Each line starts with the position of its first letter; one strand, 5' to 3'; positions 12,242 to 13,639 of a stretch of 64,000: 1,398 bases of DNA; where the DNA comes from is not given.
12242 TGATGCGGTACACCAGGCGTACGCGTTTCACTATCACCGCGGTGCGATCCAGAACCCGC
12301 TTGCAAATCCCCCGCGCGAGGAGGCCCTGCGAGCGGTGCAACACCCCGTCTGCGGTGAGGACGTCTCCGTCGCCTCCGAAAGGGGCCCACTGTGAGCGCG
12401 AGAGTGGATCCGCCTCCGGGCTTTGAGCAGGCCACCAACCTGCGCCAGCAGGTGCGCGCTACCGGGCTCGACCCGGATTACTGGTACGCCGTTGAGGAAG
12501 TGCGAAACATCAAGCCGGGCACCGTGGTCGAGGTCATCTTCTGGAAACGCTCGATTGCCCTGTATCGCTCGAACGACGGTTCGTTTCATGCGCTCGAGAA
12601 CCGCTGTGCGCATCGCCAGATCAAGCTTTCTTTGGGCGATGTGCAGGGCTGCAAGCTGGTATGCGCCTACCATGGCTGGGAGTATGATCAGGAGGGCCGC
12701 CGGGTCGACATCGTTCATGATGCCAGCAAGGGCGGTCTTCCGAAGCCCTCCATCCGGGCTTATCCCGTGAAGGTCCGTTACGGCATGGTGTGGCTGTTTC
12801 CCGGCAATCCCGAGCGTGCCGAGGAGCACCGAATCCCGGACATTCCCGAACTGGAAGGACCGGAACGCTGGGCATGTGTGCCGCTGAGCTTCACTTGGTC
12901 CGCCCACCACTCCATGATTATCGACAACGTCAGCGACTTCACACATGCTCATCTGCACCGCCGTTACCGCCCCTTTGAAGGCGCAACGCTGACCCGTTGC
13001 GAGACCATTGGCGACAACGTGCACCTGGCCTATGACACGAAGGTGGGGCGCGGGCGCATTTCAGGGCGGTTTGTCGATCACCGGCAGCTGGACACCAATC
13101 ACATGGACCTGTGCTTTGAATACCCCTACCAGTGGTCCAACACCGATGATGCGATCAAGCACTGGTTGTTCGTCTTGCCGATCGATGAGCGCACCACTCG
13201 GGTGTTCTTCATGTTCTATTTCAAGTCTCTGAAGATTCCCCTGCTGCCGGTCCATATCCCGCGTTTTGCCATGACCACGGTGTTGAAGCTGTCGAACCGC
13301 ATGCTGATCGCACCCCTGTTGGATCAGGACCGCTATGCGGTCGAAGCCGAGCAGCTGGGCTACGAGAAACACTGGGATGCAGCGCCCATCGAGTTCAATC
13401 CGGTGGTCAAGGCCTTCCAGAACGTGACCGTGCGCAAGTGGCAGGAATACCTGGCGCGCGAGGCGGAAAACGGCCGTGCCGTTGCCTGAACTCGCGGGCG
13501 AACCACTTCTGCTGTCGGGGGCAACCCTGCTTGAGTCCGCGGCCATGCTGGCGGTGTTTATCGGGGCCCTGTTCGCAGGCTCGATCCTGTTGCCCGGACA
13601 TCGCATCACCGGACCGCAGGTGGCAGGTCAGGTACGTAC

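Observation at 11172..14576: Bacterial-type C-4 demethylation pair (Rieske oxygenase plus SDR) and ERG24-like reductase chained by overlapping start and stop codons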

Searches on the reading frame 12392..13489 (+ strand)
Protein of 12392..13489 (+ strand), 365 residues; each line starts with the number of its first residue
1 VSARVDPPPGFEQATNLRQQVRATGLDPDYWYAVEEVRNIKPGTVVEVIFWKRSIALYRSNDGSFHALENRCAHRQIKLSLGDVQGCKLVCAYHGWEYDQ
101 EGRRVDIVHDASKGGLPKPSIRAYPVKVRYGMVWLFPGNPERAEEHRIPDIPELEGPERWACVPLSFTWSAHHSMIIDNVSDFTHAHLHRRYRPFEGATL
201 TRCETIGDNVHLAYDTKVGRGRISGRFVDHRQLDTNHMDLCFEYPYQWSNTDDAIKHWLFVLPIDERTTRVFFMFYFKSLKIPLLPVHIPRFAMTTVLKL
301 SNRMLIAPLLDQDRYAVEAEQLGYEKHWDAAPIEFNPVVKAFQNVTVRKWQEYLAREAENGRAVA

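Call 3: search_protein_families(library=pfam, proteins=[window:12392-13489:+])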
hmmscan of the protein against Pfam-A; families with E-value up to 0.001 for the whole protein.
window:12392-13489:+ (365 aa): 3 families
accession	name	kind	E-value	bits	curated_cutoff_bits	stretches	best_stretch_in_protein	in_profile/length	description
PF00355.32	Rieske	-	7.6e-20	71.1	20.3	1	31-107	2-78/88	Rieske [2Fe-2S] domain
PF19112.6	VanA_C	-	3.1e-14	54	23.5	1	169-356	1-192/193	Vanillate O-demethylase oxygenase C-terminal domain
PF13806.12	Rieske_2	-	0.00035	20.9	27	0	31-135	2-103/104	Rieske-like [2Fe-2S] domain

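Call 10: search_protein_families(library=ncbifam, proteins=[window:12392-13489:+])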
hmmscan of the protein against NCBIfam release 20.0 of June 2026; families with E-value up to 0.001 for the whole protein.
window:12392-13489:+ (365 aa): 11 families
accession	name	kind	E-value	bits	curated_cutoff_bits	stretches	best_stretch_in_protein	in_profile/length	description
NF052579.1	BetMthstMoxSdmAMthl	equivalog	2.7e-123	411.4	600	1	17-360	4-349/351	4beta-methylsterol monooxygenase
NF042946.1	3PPDioc_HcaE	equivalog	1.1e-08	34.6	830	1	38-108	47-118/450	3-phenylpropionate/cinnamic acid dioxygenase subunit alpha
NF058607.1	GlBtMonoOxGbcA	equivalog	1.9e-08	33.2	670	1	44-105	70-132/420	glycine betaine monooxygenase oxygenase subunit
TIGR02378.1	nirD_assim_sml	equivalog_domain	1.3e-06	28.5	74.65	1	31-135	2-103/105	nitrite reductase small subunit NirD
TIGR02377.1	MocE_fam_FeS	subfamily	2e-06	27.8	136.15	1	37-133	8-97/101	MocE family 2Fe-2S type ferredoxin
NF041683.1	ant_diox_AndAb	equivalog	2.2e-06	27.8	150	1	31-133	2-96/100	anthranilate 1,2-dioxygenase ferredoxin subunit AndAb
NF007422.0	PRK09965.1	equivalog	3.8e-06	26.9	113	1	34-133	6-96/106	bifunctional 3-phenylpropionate/cinnamic acid dioxygenase ferredoxin subunit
TIGR03228.1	anthran_1_2_A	equivalog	2.2e-05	23.4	671.9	1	30-107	39-117/438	anthranilate 1,2-dioxygenase large subunit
NF041684.1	ant_diox_AndAc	equivalog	3e-05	22.8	750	1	55-104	72-122/418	anthranilate 1,2-dioxygenase large subunit AndAc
TIGR03229.1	benzo_1_2_benA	equivalog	5.5e-05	22.2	780.95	1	48-117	57-126/433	benzoate 1,2-dioxygenase large subunit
NF042948.2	3PPDioc_HcaC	equivalog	0.00048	20.4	150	0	36-98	8-70/105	3-phenylpropionate/cinnamic acid dioxygenase ferredoxin subunit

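Call 12: find_homologous_proteins(query=window:12392-13489:+, max_evalue=1e-10)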
Query window:12392-13489:+ (365 aa): 1819 proteins with E <= 1e-10 among 3891 candidates; the best 120 are listed.
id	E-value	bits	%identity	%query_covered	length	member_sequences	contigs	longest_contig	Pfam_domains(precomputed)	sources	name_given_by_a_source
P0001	1.2e-233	793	89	100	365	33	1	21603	PF00355.33,PF19112.7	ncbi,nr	ncbi:MAG: aromatic ring-hydroxylating dioxygenase subunit alpha [Proteobacteria bacterium]|nr:aromat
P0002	1.4e-221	753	87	98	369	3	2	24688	PF00355.33,PF19112.7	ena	-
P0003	1.5e-219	746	83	99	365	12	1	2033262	PF00355.33,PF19112.7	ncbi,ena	-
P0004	2.5e-219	746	86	98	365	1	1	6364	PF00355.33,PF19112.7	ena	-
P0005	6.2e-216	734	84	98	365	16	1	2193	PF00355.33,PF19112.7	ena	-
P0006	2.6e-215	732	82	99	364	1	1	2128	PF00355.33,PF19112.7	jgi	-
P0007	1.4e-213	727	82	100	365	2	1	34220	PF00355.33,PF19112.7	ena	-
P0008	1.0e-212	724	84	98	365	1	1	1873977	PF00355.33,PF19112.7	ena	-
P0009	1.7e-212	723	81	99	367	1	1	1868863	PF00355.33,PF19112.7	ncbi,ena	-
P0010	3.3e-209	712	82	97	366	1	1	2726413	PF00355.33,PF13806.13,PF19112.7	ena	-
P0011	1.7e-208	710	83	96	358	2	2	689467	PF00355.33,PF19112.7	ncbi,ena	-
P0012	3.9e-207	705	80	100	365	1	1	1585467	PF00355.33,PF19112.7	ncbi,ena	-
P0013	6.3e-207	705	80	98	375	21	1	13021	PF00355.33,PF13806.13,PF19112.7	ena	-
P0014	1.3e-206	704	80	98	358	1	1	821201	PF00355.33,PF19112.7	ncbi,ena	-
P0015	3.5e-206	702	80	99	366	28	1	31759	PF00355.33,PF13806.13,PF19112.7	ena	-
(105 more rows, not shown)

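Call 13: search_solved_structures(query=window:12392-13489:+, max_evalue=0.001)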
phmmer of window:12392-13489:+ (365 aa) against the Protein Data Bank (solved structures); distinct sequences matched with E-value up to 0.001: 49.
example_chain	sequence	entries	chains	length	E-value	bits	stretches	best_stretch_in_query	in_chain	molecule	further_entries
6wnc_A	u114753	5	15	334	9e-20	73.8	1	30-186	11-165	SxtDIOX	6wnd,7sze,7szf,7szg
6wn3_A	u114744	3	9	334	1.9e-19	72.7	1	30-186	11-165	SxtT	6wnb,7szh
7qwt_A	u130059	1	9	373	2.4e-16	62.5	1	52-190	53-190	Rieske (2Fe-2S) domain protein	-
3gb4_A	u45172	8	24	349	7.9e-16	60.8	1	53-196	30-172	DdmC | Dicamba O-demethylase, oxygenase component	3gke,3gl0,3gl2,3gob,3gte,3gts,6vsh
6icp_A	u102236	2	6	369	1.2e-14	57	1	64-189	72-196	Methylxanthine N1-demethylase NdmA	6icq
6ick_A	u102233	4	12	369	1.3e-14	56.9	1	64-189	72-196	Methylxanthine N1-demethylase NdmA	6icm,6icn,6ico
6icl_A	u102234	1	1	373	4.5e-13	51.8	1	55-195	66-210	Methylxanthine N3-demethylase NdmB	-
3gcf_A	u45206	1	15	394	1e-12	50.6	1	25-192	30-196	Terminal oxygenase component of carbazole 1,9a-dioxygenase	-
3gkq_A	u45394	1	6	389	6.4e-12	48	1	29-152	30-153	Terminal oxygenase component of carbazole 1,9a-dioxygenase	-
7fjl_A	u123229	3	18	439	1.3e-11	47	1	34-150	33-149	Rieske (2Fe-2S) domain protein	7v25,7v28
7fhr_A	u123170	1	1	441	2e-11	46.3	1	52-186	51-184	Putative Phthalate 4,5-dioxygenase, subunit alpha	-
4qdc_A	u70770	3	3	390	1e-10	44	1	31-201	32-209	3-ketosteroid 9alpha-hydroxylase oxygenase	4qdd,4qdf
9ina_A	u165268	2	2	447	2.6e-10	42.7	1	42-160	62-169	Rieske (2Fe-2S) domain protein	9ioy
2ckf_A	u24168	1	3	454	2.1e-08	36.4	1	41-130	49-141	RING-HYDROXYLATING DIOXYGENASE ALPHA SUBUNIT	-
4nbg_A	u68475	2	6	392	2.3e-08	36.3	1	29-141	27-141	Terminal oxygenase component of carbazole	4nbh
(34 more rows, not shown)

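Call 17: find_encoding_contigs(protein=window:12392-13489:+, flank=10000, max_places=6)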
Protein window:12392-13489:+ (365 aa): no gene with exactly this product is on record in the collection.

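Call 18: find_related_loci(query=window:12392-13489:+, collection=genome_contigs, flank=10000)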
Query window:12392-13489:+ (365 aa) in genome_contigs; peptide patterns used: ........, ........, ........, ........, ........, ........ (x = any residue, [..] = any of these).
359 stretches matched a pattern; 345 encode a relative of the query (tblastn E <= 1e-3); the best 80 are kept; 80 distinct loci.
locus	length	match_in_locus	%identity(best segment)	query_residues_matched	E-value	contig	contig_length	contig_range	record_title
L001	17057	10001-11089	98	3-365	0e+0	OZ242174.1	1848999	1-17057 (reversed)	MAG: Gammaproteobacteria bacterium isolate e81882f9-224b-47fe-8761-2b228011601b genome assembly, chromosome: 1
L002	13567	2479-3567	98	3-365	0e+0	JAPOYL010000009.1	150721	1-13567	MAG: Gammaproteobacteria bacterium isolate COS4_bin_31 NODE_97_length_150721_cov_10.0414, whole genome shotgun sequence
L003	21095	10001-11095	96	1-365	0e+0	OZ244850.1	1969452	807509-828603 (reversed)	MAG: Gammaproteobacteria bacterium isolate ed37e13b-53fa-493c-b8f4-17445a644a29 genome assembly, chromosome: 1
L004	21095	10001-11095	95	1-365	0e+0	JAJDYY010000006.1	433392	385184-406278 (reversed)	MAG: Gammaproteobacteria bacterium isolate jk18x34bins.59 k141_187261, whole genome shotgun sequence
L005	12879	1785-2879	93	1-365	0e+0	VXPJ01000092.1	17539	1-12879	MAG: Proteobacteria bacterium isolate SB0662_bin_53 NODE_2924_length_17539_cov_23.886696, whole genome shotgun sequence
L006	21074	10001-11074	84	8-365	0e+0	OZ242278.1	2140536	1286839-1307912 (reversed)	MAG: Gammaproteobacteria bacterium isolate 99813c64-cda1-4339-9072-ed8613caf1e7 genome assembly, chromosome: 1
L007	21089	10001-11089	82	1-363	0e+0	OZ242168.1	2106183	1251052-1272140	MAG: Gammaproteobacteria bacterium isolate b8ff562c-44dd-40bc-8c1c-884215fd9d6e genome assembly, chromosome: 1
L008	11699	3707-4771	84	5-359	0e+0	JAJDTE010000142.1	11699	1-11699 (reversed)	MAG: Gammaproteobacteria bacterium isolate jk18x11bins.53 k141_1181153, whole genome shotgun sequence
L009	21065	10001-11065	84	5-359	0e+0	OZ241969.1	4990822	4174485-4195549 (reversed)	MAG: Candidatus Poriferihabitaceae bacterium isolate d30718d0-db98-4e6b-9c52-98a42f8724a6 genome assembly, chromosome: 1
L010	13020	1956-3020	83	5-359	0e+0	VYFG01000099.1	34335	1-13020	MAG: Gammaproteobacteria bacterium isolate SB0677_bin_2 NODE_420_length_34335_cov_23.841599, whole genome shotgun sequen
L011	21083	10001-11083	81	1-359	0e+0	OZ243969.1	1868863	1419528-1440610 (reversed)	MAG: Gammaproteobacteria bacterium isolate 9d7049a9-63ed-4b9d-8f30-7360124962fc genome assembly, chromosome: 1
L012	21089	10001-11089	79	1-363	0e+0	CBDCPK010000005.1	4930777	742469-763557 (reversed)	MAG: uncultured Candidatus Binatia bacterium isolate e85f1b99-d511-4c74-aca6-82eb56c94599 genome assembly, contig: chrom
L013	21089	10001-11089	79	1-365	0e+0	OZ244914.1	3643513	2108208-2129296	MAG: Candidatus Poriferihabitaceae bacterium isolate 8e9395de-477f-4dba-9d53-b46ec0a52cc6 genome assembly, chromosome: 1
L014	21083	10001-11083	78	1-361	0e+0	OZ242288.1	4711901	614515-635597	MAG: uncultured Candidatus Binatia bacterium isolate 92a940bf-e797-4da1-8ec4-eab1d584ba41 genome assembly, chromosome: 1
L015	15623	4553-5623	80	8-363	0e+0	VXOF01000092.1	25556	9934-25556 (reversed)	MAG: Nitrospira sp. SB0662_bin_26 NODE_1860_length_25556_cov_33.863260, whole genome shotgun sequence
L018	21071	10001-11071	80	8-363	0e+0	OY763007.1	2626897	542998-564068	MAG: Nitrospirales bacterium isolate d9641d0a-9015-4cc2-bf8e-6a264f466c72 genome assembly, chromosome: 1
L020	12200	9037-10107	80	8-363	0e+0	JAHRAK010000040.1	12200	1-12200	MAG: Nitrospirales bacterium isolate MEX2-MAG12 k127_172383_4196, whole genome shotgun sequence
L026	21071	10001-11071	80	8-363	0e+0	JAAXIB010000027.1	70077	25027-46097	MAG: Nitrospirales bacterium isolate Plut_88904 unfiltered_Plut_88904_genomic_contig_580078, whole genome shotgun sequen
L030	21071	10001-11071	79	8-363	0e+0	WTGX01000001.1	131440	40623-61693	MAG: Nitrospira sp. isolate CO36405bin_1 NODE_21_length_131440_cov_331.626738, whole genome shotgun sequence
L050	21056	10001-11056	78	8-359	0e+0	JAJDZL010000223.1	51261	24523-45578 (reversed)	MAG: Gammaproteobacteria bacterium isolate jk18x40bins.47 k141_2697227, whole genome shotgun sequence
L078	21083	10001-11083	76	1-361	0e+0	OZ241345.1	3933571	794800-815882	MAG: Pseudomonadales bacterium isolate 4a85dd4c-a535-4248-8c5e-d18cad30f1e2 genome assembly, chromosome: 1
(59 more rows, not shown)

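Call 43: search_protein_representatives(protein=window:12392-13489:+)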
Query: 365 residues. Proteins with E-value up to 0.001 (for the whole library): 9797; up to 1e-10: 2223; up to 1e-30: 86. The best 150 are listed.
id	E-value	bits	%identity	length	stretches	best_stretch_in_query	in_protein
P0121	3.4e-125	434.0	51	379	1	6-357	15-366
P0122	1.2e-121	422.4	50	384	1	6-358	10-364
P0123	2.1e-119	415.0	50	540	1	8-357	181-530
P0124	2.6e-97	342.3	47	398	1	7-358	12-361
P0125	9.5e-94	330.5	44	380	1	2-358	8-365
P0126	2.4e-92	325.9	51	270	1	7-265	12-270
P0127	3.0e-90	319.0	74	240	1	117-292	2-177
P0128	4.7e-90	318.4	43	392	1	7-355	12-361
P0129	1.5e-85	303.6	48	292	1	66-353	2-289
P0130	1.2e-78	280.9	59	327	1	7-209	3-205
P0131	6.0e-78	278.5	56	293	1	7-219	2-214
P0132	9.2e-78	277.9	63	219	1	163-358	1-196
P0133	1.0e-74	267.9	38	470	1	18-357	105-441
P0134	1.3e-74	267.6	75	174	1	6-158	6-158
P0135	1.4e-72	260.8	59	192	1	7-187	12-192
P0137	2.1e-71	257.0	40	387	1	15-357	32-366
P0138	3.1e-69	249.8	40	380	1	6-355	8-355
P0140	8.1e-69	248.5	36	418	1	11-356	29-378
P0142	1.5e-67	244.3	36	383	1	16-359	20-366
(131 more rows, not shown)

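Call 44: list_cluster_members(proteins=[P0121, P0122, P0123, P0124, P0125, P0128, P0133, P0137, P0138, P0140])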
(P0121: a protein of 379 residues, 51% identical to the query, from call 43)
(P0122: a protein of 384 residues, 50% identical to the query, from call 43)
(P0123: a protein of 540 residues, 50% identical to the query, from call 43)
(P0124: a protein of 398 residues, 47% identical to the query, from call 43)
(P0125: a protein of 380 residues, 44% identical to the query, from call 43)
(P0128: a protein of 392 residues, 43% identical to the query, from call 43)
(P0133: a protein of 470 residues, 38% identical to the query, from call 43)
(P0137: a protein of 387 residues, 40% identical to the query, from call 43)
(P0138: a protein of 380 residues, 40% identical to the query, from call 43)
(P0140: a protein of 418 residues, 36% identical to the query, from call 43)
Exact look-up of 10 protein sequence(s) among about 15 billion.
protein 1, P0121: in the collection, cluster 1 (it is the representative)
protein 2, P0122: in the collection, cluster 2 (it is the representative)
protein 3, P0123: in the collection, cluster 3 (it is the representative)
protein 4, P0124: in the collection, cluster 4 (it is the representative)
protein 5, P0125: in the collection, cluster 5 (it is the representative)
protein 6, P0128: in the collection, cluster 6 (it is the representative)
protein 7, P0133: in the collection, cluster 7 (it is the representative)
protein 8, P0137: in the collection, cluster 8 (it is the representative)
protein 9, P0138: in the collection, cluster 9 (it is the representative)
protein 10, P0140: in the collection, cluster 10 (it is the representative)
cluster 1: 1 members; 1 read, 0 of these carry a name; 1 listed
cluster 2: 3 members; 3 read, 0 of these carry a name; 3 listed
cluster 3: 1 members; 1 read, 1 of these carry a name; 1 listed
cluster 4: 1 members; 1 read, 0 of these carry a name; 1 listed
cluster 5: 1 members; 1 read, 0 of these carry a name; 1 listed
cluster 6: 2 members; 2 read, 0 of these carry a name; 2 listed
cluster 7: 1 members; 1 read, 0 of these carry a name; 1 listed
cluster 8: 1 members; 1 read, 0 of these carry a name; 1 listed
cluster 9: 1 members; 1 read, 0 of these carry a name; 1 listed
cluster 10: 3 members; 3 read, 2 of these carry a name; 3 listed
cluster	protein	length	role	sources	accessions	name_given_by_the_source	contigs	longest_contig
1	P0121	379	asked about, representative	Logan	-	-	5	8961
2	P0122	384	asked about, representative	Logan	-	-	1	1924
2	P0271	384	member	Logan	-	-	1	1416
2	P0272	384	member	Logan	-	-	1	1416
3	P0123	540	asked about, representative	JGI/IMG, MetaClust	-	\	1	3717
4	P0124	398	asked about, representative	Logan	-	-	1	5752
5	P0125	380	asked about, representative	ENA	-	-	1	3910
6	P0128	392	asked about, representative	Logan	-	-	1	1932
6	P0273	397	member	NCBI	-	-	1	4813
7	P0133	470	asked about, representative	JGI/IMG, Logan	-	-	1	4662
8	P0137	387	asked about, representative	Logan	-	-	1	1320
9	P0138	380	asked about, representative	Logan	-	-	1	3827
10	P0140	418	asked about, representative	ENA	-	-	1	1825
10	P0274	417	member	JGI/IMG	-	phenylpropionate dioxygenase-like ring-hydroxylating dioxygenase large terminal subunit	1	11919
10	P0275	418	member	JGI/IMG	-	phenylpropionate dioxygenase-like ring-hydroxylating dioxygenase large terminal subunit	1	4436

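Call 45: search_protein_families(library=ncbifam, proteins=[P0121, P0122, P0123, P0124, P0125, P0128, P0133, P0137, P0138, P0142], max_evalue=1e-20)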
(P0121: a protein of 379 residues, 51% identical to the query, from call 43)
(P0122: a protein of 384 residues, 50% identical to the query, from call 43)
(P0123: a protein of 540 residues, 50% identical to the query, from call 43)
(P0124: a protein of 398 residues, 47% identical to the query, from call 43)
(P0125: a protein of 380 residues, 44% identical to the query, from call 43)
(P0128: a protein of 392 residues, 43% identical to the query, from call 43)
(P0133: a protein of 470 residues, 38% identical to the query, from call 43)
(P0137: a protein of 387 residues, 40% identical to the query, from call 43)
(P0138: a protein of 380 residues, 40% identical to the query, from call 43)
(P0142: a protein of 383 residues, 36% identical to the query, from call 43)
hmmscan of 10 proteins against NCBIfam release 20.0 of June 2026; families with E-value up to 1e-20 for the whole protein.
P0121 (379 aa): 1 family
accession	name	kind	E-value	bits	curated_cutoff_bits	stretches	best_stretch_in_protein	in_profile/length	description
NF052579.1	BetMthstMoxSdmAMthl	equivalog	2.7e-114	381.8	600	1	25-366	3-346/351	4beta-methylsterol monooxygenase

P0122 (384 aa): 1 family
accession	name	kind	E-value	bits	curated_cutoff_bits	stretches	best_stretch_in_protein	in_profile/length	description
NF052579.1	BetMthstMoxSdmAMthl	equivalog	7.2e-115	383.7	600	1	19-365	2-348/351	4beta-methylsterol monooxygenase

P0123 (540 aa): 1 family
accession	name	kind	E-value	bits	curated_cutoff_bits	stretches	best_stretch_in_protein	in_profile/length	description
NF052579.1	BetMthstMoxSdmAMthl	equivalog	6.6e-106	354.2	600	1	190-530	4-346/351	4beta-methylsterol monooxygenase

P0124 (398 aa): 1 family
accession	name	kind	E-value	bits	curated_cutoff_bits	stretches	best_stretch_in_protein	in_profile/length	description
NF052579.1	BetMthstMoxSdmAMthl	equivalog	6.8e-149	495.6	600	1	19-362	5-348/351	4beta-methylsterol monooxygenase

P0125 (380 aa): 1 family
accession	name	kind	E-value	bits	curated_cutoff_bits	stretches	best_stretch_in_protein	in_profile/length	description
NF052579.1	BetMthstMoxSdmAMthl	equivalog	1.2e-85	287.5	600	1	24-364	5-346/351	4beta-methylsterol monooxygenase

P0128 (392 aa): 1 family
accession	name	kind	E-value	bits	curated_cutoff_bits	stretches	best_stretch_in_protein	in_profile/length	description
NF052579.1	BetMthstMoxSdmAMthl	equivalog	1.1e-89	300.9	600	1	20-362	2-345/351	4beta-methylsterol monooxygenase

P0133 (470 aa): 1 family
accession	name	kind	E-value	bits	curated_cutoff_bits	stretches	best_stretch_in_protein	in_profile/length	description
NF052579.1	BetMthstMoxSdmAMthl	equivalog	8.8e-126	419.6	600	1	103-445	3-350/351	4beta-methylsterol monooxygenase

P0137 (387 aa): 1 family
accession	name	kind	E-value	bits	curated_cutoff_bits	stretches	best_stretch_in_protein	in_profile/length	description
NF052579.1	BetMthstMoxSdmAMthl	equivalog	3.2e-97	325.6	600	1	33-370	3-350/351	4beta-methylsterol monooxygenase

P0138 (380 aa): 1 family
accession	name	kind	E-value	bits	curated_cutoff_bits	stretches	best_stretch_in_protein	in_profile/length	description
NF052579.1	BetMthstMoxSdmAMthl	equivalog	1.3e-72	244.7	600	1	18-356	3-345/351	4beta-methylsterol monooxygenase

P0142 (383 aa): 1 family
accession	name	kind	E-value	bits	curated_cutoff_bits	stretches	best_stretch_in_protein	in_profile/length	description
NF052579.1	BetMthstMoxSdmAMthl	equivalog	6.9e-77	258.8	600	1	23-363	6-345/351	4beta-methylsterol monooxygenase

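Call 49: search_protein_families(library=pfam, proteins=[L030:16959-17693:-, L026:18731-21025:-, L020:5453-6226:-, L050:1968-2813:+, L012:4204-5280:+, L078:7604-8725:+], max_evalue=0.00001)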
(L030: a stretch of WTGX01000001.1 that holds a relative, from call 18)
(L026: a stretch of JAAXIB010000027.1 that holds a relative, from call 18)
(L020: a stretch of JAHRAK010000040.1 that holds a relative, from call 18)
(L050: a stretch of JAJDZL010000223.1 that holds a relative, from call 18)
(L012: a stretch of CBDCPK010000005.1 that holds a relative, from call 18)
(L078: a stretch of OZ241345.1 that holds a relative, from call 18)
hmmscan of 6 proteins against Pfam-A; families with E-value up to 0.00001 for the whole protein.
L030:16959-17693:- (244 aa): 0 families

L026:18731-21025:- (764 aa): 4 families
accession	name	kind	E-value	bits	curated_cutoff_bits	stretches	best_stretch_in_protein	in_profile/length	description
PF03176.21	MMPL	-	9.1e-37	127.2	20.5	2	131-402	70-329/333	MMPL family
PF00873.25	ACR_tran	-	4.1e-08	31.8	28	1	169-399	283-509/1021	AcrB/AcrD/AcrF family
PF12349.14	Sterol-sensing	-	5.1e-07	30.1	22.3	1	251-376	10-135/153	Sterol-sensing domain of SREBP cleavage-activation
PF02460.24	Patched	-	1.4e-06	28.6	23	1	253-375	34-155/156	Patched SSD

L020:5453-6226:- (257 aa): 5 families
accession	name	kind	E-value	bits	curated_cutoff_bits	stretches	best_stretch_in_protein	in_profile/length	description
PF13414.12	TPR_11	-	5.9e-09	35.9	26.8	0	99-120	18-39/42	TPR repeat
PF13428.12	TPR_14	-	2e-07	31.5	23.5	0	184-209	17-42/44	Tetratricopeptide repeat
PF23914.1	TPR_CcmH_CycH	-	8.4e-07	29.4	42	0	183-238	65-120/158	Cytochrome c-type biogenesis protein H TPR domain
PF07719.23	TPR_2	-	3e-06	27.3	27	0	185-200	18-33/34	Tetratricopeptide repeat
PF13431.12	TPR_17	-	7.1e-06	26.3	24.4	0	97-124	1-28/34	Tetratricopeptide repeat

L050:1968-2813:+ (281 aa): 2 families
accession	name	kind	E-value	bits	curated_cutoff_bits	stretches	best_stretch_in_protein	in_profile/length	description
PF17131.11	LolA_like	-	7.4e-63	212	30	1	97-279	3-184/184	Outer membrane lipoprotein-sorting protein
PF07044.18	DUF1329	-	5.5e-08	32.9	23.1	0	99-143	143-190/368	Protein of unknown function (DUF1329)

L012:4204-5280:+ (358 aa): 2 families
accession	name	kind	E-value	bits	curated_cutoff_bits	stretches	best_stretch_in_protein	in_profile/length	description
PF19298.5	KshA_C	-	6.5e-24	85.6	23.3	1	116-329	2-207/207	3-Ketosteroid 9alpha-hydroxylase C-terminal domain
PF00355.32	Rieske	-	1.2e-15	57.6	20.3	1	11-95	2-83/88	Rieske [2Fe-2S] domain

L078:7604-8725:+ (373 aa): 1 family
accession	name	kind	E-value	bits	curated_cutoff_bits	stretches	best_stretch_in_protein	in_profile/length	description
PF00494.24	SQS_PSY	-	2.8e-53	181.8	26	1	41-332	2-263/263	Squalene/phytoene synthase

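Call 61: predict_structure(alignment_id=A1)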
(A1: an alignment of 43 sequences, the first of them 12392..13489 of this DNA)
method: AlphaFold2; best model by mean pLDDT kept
length: 365 residues; sequences in the alignment: 43
mean_pLDDT: 46.2   pTM: 0.34
mean pLDDT of the five models: 46.2, 46.1, 42.6, 41.4, 41.3
residues with pLDDT >= 90: 0; 70-90: 24; 50-70: 98; < 50: 243
segments of 3 or more residues with pLDDT < 50: 1-5, 16-43, 45-47, 49-57, 63-84, 89-104, 107-122, 129-138, 151-195, 245-283, 285-288, 301-324, 326-335, 362-365
pLDDT, mean of each block of 10 residues (from residue 1): 48 50 37 32 47 44 46 30 46 38 42 42 50 46 59 40 23 28 36 54 80 71 55 69 46 30 34 39 48 53 43 41 47 49 62 61 47
secondary structure, 60 per line:
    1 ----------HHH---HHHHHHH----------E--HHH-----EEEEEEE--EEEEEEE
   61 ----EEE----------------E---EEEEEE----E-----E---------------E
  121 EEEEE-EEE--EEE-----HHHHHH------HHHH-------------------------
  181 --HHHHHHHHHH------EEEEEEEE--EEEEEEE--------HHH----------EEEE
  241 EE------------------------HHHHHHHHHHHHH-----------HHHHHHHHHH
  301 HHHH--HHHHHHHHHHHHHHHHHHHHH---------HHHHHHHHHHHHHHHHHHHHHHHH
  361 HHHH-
elements in order: H17-23 E45-51 E54-60 E65-67 E88-93 E120-125 E127-129 E132-134 H140-145 H152-155 H183-192 E199-206 E209-215 E237-242 H267-279 H291-304 H307-327 H337-364
